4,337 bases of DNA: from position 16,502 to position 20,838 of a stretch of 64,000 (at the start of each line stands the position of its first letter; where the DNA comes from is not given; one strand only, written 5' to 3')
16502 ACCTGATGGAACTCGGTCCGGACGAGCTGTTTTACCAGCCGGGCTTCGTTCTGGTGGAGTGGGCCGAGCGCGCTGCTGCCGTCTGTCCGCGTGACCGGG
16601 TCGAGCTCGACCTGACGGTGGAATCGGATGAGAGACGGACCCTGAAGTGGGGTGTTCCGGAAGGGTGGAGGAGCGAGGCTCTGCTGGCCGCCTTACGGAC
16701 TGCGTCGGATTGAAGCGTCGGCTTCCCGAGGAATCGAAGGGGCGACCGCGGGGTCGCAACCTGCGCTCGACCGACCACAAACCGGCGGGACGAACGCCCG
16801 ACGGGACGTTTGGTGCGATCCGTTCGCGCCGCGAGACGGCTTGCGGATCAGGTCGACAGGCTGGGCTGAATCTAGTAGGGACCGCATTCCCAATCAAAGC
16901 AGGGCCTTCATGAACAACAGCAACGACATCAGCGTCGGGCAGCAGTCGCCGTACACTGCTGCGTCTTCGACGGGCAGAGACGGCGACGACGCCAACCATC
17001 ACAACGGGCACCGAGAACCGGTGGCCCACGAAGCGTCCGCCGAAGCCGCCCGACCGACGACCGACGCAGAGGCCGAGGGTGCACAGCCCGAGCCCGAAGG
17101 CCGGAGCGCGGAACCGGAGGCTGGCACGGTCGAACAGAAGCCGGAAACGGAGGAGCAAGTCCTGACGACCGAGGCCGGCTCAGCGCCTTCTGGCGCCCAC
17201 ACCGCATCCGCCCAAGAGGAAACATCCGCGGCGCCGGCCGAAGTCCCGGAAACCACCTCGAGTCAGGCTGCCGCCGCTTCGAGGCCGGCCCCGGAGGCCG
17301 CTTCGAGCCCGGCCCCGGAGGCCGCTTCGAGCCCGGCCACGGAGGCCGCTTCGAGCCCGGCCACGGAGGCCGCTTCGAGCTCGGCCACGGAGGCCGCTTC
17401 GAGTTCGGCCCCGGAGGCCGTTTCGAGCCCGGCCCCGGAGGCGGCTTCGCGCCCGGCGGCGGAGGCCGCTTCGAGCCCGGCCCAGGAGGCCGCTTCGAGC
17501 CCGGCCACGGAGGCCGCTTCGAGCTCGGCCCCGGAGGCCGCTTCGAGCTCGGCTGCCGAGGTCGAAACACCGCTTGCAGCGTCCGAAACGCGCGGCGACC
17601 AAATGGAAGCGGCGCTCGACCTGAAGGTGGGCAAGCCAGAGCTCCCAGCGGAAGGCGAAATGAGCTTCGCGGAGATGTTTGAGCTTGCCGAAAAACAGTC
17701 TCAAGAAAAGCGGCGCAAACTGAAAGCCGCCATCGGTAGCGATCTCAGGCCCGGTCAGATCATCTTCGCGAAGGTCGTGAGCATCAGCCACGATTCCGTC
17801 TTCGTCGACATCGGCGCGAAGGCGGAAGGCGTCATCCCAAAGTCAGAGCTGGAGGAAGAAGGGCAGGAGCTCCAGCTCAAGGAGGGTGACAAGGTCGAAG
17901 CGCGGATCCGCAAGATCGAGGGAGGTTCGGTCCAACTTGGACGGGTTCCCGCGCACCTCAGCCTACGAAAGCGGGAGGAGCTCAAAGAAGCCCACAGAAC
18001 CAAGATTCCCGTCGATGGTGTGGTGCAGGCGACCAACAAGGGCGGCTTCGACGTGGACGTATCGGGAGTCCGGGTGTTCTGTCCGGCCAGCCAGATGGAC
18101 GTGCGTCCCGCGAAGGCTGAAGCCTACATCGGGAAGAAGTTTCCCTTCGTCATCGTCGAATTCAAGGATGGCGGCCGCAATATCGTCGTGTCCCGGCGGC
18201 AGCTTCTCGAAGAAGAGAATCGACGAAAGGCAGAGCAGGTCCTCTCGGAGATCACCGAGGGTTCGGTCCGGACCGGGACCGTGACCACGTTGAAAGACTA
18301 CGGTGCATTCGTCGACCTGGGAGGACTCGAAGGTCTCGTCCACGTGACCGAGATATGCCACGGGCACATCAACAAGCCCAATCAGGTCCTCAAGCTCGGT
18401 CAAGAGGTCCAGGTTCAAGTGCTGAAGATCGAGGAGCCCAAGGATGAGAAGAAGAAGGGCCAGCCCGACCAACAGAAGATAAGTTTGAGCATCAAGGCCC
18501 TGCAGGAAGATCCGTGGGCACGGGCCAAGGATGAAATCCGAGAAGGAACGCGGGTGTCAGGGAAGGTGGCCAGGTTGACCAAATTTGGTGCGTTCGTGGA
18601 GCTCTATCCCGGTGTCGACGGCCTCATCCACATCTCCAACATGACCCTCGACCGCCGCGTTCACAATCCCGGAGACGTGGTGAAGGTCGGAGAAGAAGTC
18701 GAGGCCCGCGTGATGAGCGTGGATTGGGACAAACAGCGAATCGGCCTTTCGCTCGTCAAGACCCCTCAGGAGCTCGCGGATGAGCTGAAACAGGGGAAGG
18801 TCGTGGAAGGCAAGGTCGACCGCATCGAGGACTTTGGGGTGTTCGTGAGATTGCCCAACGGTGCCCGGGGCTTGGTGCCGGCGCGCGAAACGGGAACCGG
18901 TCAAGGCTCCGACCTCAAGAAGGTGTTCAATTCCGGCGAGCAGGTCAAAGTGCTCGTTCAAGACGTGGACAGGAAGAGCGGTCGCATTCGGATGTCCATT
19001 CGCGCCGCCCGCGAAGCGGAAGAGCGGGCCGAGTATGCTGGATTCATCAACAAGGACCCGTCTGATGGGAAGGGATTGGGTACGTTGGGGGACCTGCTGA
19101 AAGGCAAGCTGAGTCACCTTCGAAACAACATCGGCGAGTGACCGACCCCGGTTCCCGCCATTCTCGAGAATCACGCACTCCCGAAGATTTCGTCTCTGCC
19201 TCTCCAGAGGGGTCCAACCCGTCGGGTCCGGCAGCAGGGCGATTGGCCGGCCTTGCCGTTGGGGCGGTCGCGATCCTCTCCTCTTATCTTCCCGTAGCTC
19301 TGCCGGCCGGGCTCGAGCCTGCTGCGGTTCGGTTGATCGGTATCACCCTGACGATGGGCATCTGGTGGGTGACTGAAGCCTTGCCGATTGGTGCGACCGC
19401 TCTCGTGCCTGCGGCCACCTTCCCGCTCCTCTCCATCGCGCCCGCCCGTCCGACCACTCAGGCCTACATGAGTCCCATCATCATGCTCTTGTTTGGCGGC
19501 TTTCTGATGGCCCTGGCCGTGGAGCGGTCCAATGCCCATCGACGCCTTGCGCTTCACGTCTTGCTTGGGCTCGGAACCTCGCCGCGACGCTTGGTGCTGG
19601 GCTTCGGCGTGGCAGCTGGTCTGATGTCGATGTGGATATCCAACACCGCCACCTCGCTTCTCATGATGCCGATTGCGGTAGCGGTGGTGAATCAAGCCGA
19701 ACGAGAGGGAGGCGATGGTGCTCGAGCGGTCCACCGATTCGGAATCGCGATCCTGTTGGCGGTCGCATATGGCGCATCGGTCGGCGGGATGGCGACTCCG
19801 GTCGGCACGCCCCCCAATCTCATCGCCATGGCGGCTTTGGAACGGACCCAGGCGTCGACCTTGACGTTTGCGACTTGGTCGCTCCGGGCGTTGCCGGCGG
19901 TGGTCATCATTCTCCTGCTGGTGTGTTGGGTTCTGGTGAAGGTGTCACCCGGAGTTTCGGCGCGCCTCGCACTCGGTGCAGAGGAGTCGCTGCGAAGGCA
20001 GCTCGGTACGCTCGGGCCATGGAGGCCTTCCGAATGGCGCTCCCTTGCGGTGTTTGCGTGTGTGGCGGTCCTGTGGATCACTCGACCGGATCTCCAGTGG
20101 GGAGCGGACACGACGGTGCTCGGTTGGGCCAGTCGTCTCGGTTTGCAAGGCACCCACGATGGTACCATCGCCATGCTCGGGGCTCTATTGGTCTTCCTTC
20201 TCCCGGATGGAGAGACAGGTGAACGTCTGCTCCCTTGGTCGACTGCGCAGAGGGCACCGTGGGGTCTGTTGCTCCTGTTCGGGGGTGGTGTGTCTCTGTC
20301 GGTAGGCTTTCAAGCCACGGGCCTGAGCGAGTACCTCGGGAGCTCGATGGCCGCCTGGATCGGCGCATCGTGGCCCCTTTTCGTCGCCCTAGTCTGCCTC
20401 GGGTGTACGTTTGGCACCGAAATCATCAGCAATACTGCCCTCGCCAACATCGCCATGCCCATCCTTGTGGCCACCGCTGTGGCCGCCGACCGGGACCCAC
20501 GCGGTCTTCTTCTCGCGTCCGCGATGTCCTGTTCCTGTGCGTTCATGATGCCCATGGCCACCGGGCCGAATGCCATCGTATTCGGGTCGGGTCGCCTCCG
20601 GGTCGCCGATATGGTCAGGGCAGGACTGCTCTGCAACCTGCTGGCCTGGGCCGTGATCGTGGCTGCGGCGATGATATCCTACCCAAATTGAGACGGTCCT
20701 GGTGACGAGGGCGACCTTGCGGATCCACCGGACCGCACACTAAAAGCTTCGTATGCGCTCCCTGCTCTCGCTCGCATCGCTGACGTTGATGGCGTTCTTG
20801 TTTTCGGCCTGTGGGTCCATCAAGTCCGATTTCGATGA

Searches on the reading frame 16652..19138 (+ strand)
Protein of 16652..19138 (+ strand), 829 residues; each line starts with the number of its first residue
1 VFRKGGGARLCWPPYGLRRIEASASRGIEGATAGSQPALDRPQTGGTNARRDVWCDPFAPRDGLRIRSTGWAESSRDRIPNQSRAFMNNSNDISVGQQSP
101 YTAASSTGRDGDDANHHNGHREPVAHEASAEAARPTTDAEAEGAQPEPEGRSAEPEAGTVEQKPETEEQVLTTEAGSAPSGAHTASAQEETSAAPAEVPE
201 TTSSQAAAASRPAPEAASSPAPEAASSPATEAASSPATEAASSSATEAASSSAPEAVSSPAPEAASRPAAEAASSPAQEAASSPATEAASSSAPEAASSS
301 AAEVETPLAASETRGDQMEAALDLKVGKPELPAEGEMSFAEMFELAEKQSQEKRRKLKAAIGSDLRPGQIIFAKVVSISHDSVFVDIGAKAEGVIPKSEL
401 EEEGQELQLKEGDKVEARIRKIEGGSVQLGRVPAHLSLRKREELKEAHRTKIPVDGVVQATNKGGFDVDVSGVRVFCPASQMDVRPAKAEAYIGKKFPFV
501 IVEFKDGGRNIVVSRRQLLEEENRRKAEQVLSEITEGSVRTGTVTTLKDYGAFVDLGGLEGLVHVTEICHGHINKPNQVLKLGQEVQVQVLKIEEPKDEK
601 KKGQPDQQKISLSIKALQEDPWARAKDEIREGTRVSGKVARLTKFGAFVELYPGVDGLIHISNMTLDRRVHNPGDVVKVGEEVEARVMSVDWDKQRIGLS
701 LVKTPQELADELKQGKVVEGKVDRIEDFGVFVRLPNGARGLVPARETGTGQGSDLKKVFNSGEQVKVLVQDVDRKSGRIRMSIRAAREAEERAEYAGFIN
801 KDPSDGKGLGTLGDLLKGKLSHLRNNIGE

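Call 66: search_protein_families(library=pfam, proteins=[window:16652-19138:+], max_evalue=0.00001)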
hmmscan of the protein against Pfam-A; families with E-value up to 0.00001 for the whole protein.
window:16652-19138:+ (829 aa): 4 families
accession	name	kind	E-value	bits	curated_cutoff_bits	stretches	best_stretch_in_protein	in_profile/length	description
PF00575.29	S1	-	1.5e-66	221.1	22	5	629-700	2-72/74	S1 RNA binding domain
PF23459.1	S1_RRP5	-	3.3e-18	66.4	27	1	629-701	1-72/72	RRP5 S1 domain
PF21710.3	Spt6_S1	-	8e-16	58.6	27.5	0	707-785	9-88/91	Spt6, S1/OB domain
PF13509.12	S1_2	-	9.7e-08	32.5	21.8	0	715-747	2-34/61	S1 domain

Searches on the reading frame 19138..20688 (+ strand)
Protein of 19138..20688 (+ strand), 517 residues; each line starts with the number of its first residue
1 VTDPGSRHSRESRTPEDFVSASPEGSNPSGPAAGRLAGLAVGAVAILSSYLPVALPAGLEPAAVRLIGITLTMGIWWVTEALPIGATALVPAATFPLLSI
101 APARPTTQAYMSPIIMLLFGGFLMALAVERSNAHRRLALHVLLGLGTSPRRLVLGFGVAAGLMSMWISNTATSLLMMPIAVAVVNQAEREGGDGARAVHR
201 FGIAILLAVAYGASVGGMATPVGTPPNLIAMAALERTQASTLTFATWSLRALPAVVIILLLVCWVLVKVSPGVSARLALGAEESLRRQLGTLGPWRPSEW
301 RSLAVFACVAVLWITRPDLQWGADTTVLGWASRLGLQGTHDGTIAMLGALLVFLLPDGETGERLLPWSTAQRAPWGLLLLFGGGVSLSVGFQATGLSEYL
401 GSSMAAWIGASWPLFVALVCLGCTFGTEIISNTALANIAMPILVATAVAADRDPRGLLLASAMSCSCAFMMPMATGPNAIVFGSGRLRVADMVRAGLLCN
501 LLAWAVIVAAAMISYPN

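Call 66: search_protein_families(library=pfam, proteins=[window:19138-20688:+], max_evalue=0.00001)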
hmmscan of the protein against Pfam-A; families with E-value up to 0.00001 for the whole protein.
window:19138-20688:+ (517 aa): 2 families
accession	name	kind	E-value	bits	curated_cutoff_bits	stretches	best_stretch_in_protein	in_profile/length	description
PF00939.25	Na_sulph_symp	-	3.5e-67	227.9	27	1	43-512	10-463/472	Sodium:sulfate symporter transmembrane region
PF03600.22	CitMHS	-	4.6e-48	164.5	31.9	1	75-463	2-335/336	Citrate transporter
